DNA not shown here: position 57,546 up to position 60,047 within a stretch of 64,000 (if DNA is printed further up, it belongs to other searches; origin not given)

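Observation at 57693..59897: Head-to-tail fusion of two complete radical-SAM/SPASM maturase units embedded in the repeat-protein array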

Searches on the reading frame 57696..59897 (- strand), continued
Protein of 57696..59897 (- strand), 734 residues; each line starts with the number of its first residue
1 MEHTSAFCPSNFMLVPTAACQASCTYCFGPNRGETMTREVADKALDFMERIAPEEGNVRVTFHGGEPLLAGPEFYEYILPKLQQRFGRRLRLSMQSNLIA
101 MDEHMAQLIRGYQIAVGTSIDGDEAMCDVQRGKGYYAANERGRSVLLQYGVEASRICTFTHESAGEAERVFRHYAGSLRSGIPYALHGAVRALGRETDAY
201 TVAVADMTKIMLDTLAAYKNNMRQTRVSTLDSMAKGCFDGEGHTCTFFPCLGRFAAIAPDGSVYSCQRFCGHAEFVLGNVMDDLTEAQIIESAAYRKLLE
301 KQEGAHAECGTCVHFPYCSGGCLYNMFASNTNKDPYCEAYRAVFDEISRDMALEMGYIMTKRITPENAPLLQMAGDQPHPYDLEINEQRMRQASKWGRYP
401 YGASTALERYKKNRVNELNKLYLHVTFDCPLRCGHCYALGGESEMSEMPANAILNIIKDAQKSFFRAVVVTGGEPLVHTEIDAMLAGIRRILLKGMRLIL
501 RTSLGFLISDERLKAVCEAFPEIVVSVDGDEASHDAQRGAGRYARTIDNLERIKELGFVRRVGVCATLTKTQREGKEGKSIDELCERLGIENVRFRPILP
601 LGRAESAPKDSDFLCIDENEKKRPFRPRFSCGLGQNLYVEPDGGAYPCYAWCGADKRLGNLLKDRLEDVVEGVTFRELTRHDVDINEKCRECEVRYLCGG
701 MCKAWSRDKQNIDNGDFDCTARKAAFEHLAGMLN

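Call 58: fold_search(model_id=the predicted structure, library=pdb)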
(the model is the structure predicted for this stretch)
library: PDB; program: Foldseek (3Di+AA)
matches with E <= 10: 1642; with E <= 0.001: 125
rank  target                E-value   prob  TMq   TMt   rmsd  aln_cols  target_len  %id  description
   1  4k36_A                4.2e-20  1.00  0.42  0.77   4.4       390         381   22  His6 tagged anSMEcpe with bound AdoMet (released 2013-05-08)
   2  4k37_A                7.4e-19  1.00  0.41  0.79   3.1       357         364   24  Native anSMEcpe with bound AdoMet (released 2013-05-08)
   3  4k38_A                8.6e-19  1.00  0.41  0.78   3.4       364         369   24  Native anSMEcpe with bound AdoMet and Kp18Cys peptide (released 2013-05-08)
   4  4k39_A                1.9e-18  1.00  0.41  0.80   3.1       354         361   23  Native anSMEcpe with bound AdoMet and Cp18Cys peptide (released 2013-05-08)
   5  4k37_B                1.9e-18  1.00  0.41  0.79   3.3       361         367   23  Native anSMEcpe with bound AdoMet (released 2013-05-08)
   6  4k38_B                2.9e-18  1.00  0.42  0.81   3.8       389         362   21  Native anSMEcpe with bound AdoMet and Kp18Cys peptide (released 2013-05-08)
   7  4k36_B                3.9e-18  1.00  0.41  0.80   3.2       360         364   22  His6 tagged anSMEcpe with bound AdoMet (released 2013-05-08)
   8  4k39_B                1.9e-17  1.00  0.42  0.82   3.8       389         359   22  Native anSMEcpe with bound AdoMet and Cp18Cys peptide (released 2013-05-08)
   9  9gmc_A                3.1e-15  1.00  0.41  0.77   3.9       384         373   18  Crystal structure of the complex formed between the radical SAM protein ChlB and the R3A mutant of ChlA (released 2025-06-25)
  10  9gmc_C                2.1e-14  1.00  0.41  0.77   3.9       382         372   18  Crystal structure of the complex formed between the radical SAM protein ChlB and the R3A mutant of ChlA (released 2025-06-25)
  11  9gm3_C                2.3e-14  1.00  0.40  0.76   4.1       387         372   17  Crystal structure of the complex formed between the radical SAM protein ChlB and the leader region of its precursor su (released 2025-06-25)
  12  5why_A                2.6e-14  1.00  0.38  0.64   4.1       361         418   21  Structural Insights into Thioether Bond Formation in the Biosynthesis of Sactipeptides (released 2017-07-26)
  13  9gm3_A                3.9e-14  1.00  0.41  0.76   3.9       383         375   18  Crystal structure of the complex formed between the radical SAM protein ChlB and the leader region of its precursor su (released 2025-06-25)
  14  5why_B                1.8e-13  1.00  0.37  0.63   4.6       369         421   20  Structural Insights into Thioether Bond Formation in the Biosynthesis of Sactipeptides (released 2017-07-26)
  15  5wgg_A                4.9e-13  1.00  0.36  0.58   4.8       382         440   21  Structural Insights into Thioether Bond Formation in the Biosynthesis of Sactipeptides (released 2017-07-26)
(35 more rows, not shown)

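Call 60: find_encoding_contigs(protein=P0115, flank=6000, max_places=2)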
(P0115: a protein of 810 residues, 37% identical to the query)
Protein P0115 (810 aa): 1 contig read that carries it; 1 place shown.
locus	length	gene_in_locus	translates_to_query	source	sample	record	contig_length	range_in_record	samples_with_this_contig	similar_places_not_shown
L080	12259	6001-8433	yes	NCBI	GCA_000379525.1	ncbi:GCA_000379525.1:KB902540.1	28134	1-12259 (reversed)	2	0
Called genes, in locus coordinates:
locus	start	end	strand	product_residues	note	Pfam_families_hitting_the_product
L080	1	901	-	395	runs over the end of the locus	PF02636:Methyltransf_28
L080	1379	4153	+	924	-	PF01326:PPDK_N, PF00391:PEP-utilizers, PF02896:PEP-utilizers_C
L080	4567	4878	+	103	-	PF03683:UPF0175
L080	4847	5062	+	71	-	PF11848:DUF3368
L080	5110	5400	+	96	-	PF09907:HigB_toxin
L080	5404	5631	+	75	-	-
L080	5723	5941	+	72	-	PF07704:PSK_trans_fac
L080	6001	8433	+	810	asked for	PF04055:Radical_SAM, PF13353:Fer4_12, PF13186:SPASM (weak)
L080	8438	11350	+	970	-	-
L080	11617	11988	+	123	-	-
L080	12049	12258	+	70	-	?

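Call 62: search_dna_similar(query=window:57696-59897:-, collection=plasmids, mode=protein, max_evalue=1e-20, max_rows=12)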
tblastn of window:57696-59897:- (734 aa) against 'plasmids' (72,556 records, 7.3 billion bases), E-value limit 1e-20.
No match.

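Call 63: search_dna_similar(query=window:57696-59897:-, collection=phages, mode=protein, max_evalue=1e-20, max_rows=8)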
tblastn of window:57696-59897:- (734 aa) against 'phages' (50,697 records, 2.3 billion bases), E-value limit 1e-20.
No match.

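Call 65: find_homologous_proteins(query=L079:9992-11167:+, max_evalue=1e-30)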
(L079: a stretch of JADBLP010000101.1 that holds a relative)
Query L079:9992-11167:+ (392 aa): 1403 proteins with E <= 1e-30 among 4493 candidates; the best 120 are listed.
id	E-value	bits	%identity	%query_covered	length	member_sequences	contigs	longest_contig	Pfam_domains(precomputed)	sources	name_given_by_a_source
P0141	4.0e-243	824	90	100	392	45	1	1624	PF04055.28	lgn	-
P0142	5.2e-158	544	58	98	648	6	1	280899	PF13186.12,PF04055.28,PF13353.12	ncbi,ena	-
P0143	4.1e-153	528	59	94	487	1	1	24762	PF13186.12,PF04055.28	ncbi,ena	-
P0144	1.5e-150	520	56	99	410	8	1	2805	PF13186.12,PF04055.28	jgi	jgi:uncharacterized protein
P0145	1.1e-149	517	56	99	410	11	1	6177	PF13186.12,PF04055.28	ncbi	ncbi:MAG TPA: TIGR04083 family peptide-modifying radical SAM enzyme [Candidatus Limnocylindrales bac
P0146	2.8e-149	515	57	98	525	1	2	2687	PF13186.12,PF04055.28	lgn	-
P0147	1.9e-148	513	55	99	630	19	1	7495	PF13186.12,PF04055.28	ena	-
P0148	2.5e-146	506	55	99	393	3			PF13186.12,PF04055.28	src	-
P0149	3.1e-146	505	52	98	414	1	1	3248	PF13186.12,PF04055.28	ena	-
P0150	2.2e-145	503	53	98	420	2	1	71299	PF13186.12,PF04055.28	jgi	jgi:uncharacterized protein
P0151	3.3e-145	502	55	99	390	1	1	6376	PF13186.12,PF04055.28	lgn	-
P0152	9.5e-145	500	54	98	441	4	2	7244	PF13186.12,PF04055.28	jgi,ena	jgi:uncharacterized protein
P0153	1.2e-144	500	55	98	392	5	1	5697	PF04055.28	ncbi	ncbi:MAG: TIGR04083 family peptide-modifying radical SAM enzyme, partial [Terriglobales bacterium]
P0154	5.6e-144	498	51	99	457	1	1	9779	PF13186.12,PF04055.28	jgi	jgi:uncharacterized protein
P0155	9.2e-144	497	54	98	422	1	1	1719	PF13186.12,PF04055.28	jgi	jgi:uncharacterized protein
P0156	9.0e-143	494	54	99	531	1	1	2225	PF04055.28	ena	-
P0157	4.6e-142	492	51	94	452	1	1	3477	PF04055.28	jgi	jgi:uncharacterized protein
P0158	5.0e-142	492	54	99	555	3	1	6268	PF13186.12,PF04055.28,PF13353.12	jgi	jgi:uncharacterized protein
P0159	1.6e-140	487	51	97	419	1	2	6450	PF13186.12,PF04055.28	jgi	jgi:uncharacterized protein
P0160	1.9e-140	486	58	92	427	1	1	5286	PF13186.12,PF04055.28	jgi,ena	-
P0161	2.0e-140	486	55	97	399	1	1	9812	PF13186.12,PF04055.28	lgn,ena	-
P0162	2.5e-140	486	54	99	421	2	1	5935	PF13186.12,PF04055.28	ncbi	ncbi:MAG: TIGR04083 family peptide-modifying radical SAM enzyme [Candidatus Limnocylindrales bacteri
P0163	1.2e-139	484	46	99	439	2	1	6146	PF13186.12,PF04055.28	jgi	jgi:uncharacterized protein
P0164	1.6e-139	483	54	97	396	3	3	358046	PF13186.12,PF04055.28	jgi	jgi:uncharacterized protein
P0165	5.8e-139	481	53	98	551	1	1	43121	PF13186.12,PF04055.28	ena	-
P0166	1.3e-138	480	53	99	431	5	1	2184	PF13186.12,PF04055.28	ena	-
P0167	2.7e-138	479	54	98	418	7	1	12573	PF13186.12,PF04055.28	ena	-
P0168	2.8e-138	479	51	100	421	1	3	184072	PF04055.28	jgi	jgi:uncharacterized protein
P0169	3.0e-138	479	54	97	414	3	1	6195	PF04055.28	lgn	-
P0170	3.7e-138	479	53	98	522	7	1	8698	PF13186.12,PF04055.28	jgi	jgi:uncharacterized protein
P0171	2.6e-137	476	55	92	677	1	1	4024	PF13186.12,PF04055.28,PF13353.12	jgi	jgi:uncharacterized protein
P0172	4.0e-137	475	56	92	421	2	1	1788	PF13186.12,PF04055.28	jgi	-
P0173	5.6e-137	475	53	98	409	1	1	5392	PF13186.12,PF04055.28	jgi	jgi:uncharacterized protein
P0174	1.7e-136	473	54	92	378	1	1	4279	PF13186.12,PF04055.28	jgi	jgi:uncharacterized protein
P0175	2.3e-136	473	52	99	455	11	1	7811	PF13186.12,PF04055.28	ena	-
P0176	6.1e-136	471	56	91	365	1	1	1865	PF13186.12,PF04055.28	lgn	-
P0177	2.1e-135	470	53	98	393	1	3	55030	PF13186.12,PF04055.28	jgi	jgi:uncharacterized protein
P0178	1.0e-134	467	51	98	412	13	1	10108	PF13186.12,PF04055.28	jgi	jgi:uncharacterized protein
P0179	2.3e-134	466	50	98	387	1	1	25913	PF04055.28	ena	-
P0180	1.1e-133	464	51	98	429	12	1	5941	PF04055.28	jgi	-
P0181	1.9e-133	463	52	93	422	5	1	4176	PF13186.12,PF04055.28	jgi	jgi:uncharacterized protein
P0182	2.1e-133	463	54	96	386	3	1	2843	PF04055.28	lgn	-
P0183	3.6e-133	462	51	99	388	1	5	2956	PF04055.28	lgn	-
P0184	4.7e-133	462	52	98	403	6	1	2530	PF13186.12,PF04055.28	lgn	-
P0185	5.4e-133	462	52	99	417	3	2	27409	PF04055.28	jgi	-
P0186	1.6e-132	460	51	99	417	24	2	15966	PF13186.12,PF04055.28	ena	-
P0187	1.8e-132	460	55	92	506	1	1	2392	PF13186.12,PF04055.28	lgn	-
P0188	2.6e-132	460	50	92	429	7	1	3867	PF13186.12,PF04055.28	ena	-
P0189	5.1e-132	459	50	98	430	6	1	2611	PF13186.12,PF04055.28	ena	-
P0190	7.5e-132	458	52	98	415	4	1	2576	PF13186.12,PF04055.28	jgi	jgi:uncharacterized protein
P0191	7.8e-132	458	52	92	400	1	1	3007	PF13186.12,PF04055.28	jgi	jgi:uncharacterized protein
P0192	2.5e-131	456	49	99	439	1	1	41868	PF04055.28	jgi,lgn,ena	-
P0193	4.0e-131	456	51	98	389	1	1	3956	PF04055.28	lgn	-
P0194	5.7e-131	455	53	92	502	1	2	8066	PF04055.28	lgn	-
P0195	1.6e-130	454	50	98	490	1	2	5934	PF04055.28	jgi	jgi:uncharacterized protein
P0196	2.4e-130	453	55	92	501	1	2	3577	PF04055.28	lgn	-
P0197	4.4e-130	452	52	98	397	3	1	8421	PF04055.28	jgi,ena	jgi:uncharacterized protein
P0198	5.0e-130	452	50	100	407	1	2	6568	PF04055.28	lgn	-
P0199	9.7e-130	451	51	97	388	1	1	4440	PF04055.28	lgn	-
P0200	1.3e-129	451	54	91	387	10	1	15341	PF13186.12,PF04055.28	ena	-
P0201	1.8e-129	450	52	92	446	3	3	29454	PF13186.12,PF04055.28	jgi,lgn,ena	jgi:uncharacterized protein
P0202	4.7e-129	449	50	99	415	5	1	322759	PF13186.12,PF04055.28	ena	-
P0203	5.7e-129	449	52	92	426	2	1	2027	PF13186.12,PF04055.28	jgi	-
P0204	1.6e-128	447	55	87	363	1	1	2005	PF04055.28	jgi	jgi:uncharacterized protein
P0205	6.4e-128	445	50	98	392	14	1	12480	PF04055.28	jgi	jgi:uncharacterized protein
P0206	1.3e-127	444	50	97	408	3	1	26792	PF13186.12,PF04055.28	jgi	-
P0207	2.0e-127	443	50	99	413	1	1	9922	PF13186.12,PF04055.28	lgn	-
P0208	2.0e-127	443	50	92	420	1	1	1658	PF13186.12,PF04055.28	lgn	-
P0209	4.8e-127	442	50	99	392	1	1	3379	PF04055.28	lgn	-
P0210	5.5e-127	442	52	92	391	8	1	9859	PF13186.12,PF04055.28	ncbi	-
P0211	1.1e-126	441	50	92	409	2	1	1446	PF04055.28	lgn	-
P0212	1.8e-126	440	51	99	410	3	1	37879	PF13186.12,PF04055.28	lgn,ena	-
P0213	3.5e-126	439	50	99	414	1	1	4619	PF13186.12,PF04055.28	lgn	-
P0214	8.4e-126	438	49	99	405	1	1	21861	PF13186.12,PF04055.28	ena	-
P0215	1.1e-125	438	52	92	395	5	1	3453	PF13186.12,PF04055.28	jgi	jgi:uncharacterized protein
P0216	1.2e-125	438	50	99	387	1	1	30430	PF04055.28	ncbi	-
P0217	1.0e-124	435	50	97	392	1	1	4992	PF04055.28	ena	-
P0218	2.7e-124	433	49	99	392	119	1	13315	PF13186.12,PF04055.28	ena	-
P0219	4.9e-124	432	50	97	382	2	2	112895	PF04055.28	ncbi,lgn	-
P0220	1.1e-123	431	53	91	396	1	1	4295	PF13186.12,PF04055.28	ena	-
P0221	1.2e-123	431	52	91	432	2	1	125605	PF04055.28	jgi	jgi:uncharacterized protein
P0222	3.8e-123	429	46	99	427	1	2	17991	PF04055.28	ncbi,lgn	-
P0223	6.2e-123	429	51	92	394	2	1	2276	PF04055.28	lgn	-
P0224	1.1e-122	428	53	92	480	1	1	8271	PF04055.28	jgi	jgi:uncharacterized protein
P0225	1.4e-122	428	59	79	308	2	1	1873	PF13186.12,PF04055.28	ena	-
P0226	4.0e-122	426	53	89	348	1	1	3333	PF13186.12,PF04055.28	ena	-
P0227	4.1e-122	426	46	100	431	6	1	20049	PF04055.28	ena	-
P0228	1.9e-121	424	47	98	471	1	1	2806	PF04055.28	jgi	jgi:uncharacterized protein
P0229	4.1e-121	423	53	90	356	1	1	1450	PF04055.28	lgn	-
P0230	9.7e-121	421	52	91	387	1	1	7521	PF13186.12,PF04055.28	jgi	jgi:uncharacterized protein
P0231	6.2e-120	419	51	91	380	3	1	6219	PF13186.12,PF04055.28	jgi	jgi:uncharacterized protein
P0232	1.4e-119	418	52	92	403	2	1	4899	PF04055.28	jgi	jgi:uncharacterized protein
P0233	2.7e-119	417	49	99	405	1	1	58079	PF13186.12,PF04055.28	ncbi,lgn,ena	-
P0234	2.7e-118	413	47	94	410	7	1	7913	PF13186.12,PF04055.28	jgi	jgi:uncharacterized protein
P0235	3.7e-118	413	47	96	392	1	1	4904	PF13186.12,PF04055.28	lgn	-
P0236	4.0e-118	413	50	100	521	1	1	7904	PF04055.28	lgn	-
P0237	9.4e-118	412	50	91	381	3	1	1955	PF13186.12,PF04055.28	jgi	-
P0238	1.9e-117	411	48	98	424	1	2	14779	PF13186.12,PF04055.28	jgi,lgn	jgi:uncharacterized protein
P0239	1.1e-116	408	48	98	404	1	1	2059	PF04055.28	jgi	jgi:uncharacterized protein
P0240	2.8e-116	407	46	99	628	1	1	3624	PF04055.28,PF13353.12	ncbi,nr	ncbi:MAG: TIGR04083 family peptide-modifying radical SAM enzyme, partial [Anaerolineae bacterium]|nr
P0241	3.5e-116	406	50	92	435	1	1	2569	PF13186.12,PF04055.28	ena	-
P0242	6.4e-116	406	45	99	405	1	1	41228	PF04055.28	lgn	-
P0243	1.5e-115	404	45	97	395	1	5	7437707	PF13186.12,PF04055.28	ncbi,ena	-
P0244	1.8e-115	404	62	70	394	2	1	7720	PF04055.28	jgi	jgi:uncharacterized protein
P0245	1.0e-114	402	53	81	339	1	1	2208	PF13186.12,PF04055.28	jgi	jgi:uncharacterized protein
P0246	1.1e-114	402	53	90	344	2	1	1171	PF13186.12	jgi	jgi:uncharacterized protein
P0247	1.5e-114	401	49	92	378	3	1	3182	PF13186.12,PF04055.28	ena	-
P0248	3.2e-114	400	55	81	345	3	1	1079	PF04055.28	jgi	-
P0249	4.5e-114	399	58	75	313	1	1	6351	PF13186.12,PF04055.28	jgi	jgi:uncharacterized protein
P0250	9.0e-114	398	49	92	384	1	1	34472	PF04055.28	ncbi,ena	-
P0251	1.7e-113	398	52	86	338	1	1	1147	PF04055.28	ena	-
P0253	5.5e-113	396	45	98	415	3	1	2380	PF04055.28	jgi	-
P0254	1.3e-111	391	46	98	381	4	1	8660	PF13186.12,PF04055.28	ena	-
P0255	4.1e-111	390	46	96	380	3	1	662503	PF13186.12,PF04055.28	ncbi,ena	-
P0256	5.1e-111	389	45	99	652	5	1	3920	PF13186.12,PF04055.28,PF13353.12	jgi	jgi:uncharacterized protein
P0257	2.0e-110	387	48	92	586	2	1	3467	PF13186.12,PF04055.28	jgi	jgi:uncharacterized protein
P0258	7.9e-110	385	46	92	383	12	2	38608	PF13186.12,PF04055.28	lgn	-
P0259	9.6e-110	385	43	98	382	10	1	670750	PF13186.12,PF04055.28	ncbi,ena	-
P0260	1.7e-109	384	46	92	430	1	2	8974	PF04055.28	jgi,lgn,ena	jgi:uncharacterized protein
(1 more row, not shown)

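Call 66: find_encoding_contigs(protein=P0150, flank=5000, max_places=1)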
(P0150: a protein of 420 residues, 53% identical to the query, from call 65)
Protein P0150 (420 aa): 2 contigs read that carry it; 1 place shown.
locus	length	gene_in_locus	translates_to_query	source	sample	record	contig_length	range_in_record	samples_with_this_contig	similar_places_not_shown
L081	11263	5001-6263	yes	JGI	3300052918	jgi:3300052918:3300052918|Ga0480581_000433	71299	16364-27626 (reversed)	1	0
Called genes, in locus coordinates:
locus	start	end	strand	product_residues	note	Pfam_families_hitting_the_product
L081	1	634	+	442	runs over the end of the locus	PF01979:Amidohydro_1, PF07969:Amidohydro_3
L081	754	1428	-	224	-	PF13483:Lactamase_B_3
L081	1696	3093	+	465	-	PF26686:DUF8575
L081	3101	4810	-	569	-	PF03485:Arg_tRNA_synt_N, PF00750:tRNA-synt_1d, PF05746:DALR_1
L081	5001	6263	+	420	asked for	PF04055:Radical_SAM, PF13186:SPASM (faint)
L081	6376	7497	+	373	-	PF00331:Glyco_hydro_10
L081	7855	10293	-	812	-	PF09364:XFP_N, PF03894:XFP, PF09363:XFP_C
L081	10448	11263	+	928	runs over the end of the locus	PF02026:RyR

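Call 67: find_encoding_contigs(protein=P0164, flank=5000, max_places=1)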
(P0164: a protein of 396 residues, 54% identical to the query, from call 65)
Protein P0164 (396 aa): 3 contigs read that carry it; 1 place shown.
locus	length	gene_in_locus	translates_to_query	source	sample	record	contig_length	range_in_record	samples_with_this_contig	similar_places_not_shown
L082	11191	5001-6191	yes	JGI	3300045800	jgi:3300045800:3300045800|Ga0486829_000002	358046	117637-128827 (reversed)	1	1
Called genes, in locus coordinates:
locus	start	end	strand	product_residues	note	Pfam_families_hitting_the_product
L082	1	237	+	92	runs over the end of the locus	-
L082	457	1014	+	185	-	-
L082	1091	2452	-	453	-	PF05977:MFS_3, PF07690:MFS_1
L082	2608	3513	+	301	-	PF07837:FTCD_N, PF02971:FTCD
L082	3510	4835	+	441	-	PF07969:Amidohydro_3, PF01979:Amidohydro_1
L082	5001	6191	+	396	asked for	PF04055:Radical_SAM, PF13186:SPASM (weak)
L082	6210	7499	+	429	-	-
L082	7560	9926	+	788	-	-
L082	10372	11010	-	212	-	PF13483:Lactamase_B_3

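Call 68: find_encoding_contigs(protein=P0168, flank=5000, max_places=1)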
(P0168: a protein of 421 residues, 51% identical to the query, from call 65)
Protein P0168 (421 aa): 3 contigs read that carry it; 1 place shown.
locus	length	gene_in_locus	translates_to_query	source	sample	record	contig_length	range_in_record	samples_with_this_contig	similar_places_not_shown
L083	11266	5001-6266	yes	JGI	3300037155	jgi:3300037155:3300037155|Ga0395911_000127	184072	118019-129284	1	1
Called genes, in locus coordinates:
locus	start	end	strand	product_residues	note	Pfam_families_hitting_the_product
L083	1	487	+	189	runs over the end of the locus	-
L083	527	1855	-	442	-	PF05977:MFS_3, PF07690:MFS_1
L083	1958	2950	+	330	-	PF07837:FTCD_N, PF02971:FTCD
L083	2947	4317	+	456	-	PF07969:Amidohydro_3, PF01979:Amidohydro_1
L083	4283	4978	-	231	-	-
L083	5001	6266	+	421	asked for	PF04055:Radical_SAM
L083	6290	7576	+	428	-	-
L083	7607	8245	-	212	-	PF13483:Lactamase_B_3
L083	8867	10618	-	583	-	PF03485:Arg_tRNA_synt_N, PF00750:tRNA-synt_1d (weak), PF09334:tRNA-synt_1g (faint), PF00750:tRNA-synt_1d, PF05746:DALR_1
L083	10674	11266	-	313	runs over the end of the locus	PF09594:GT87 (weak)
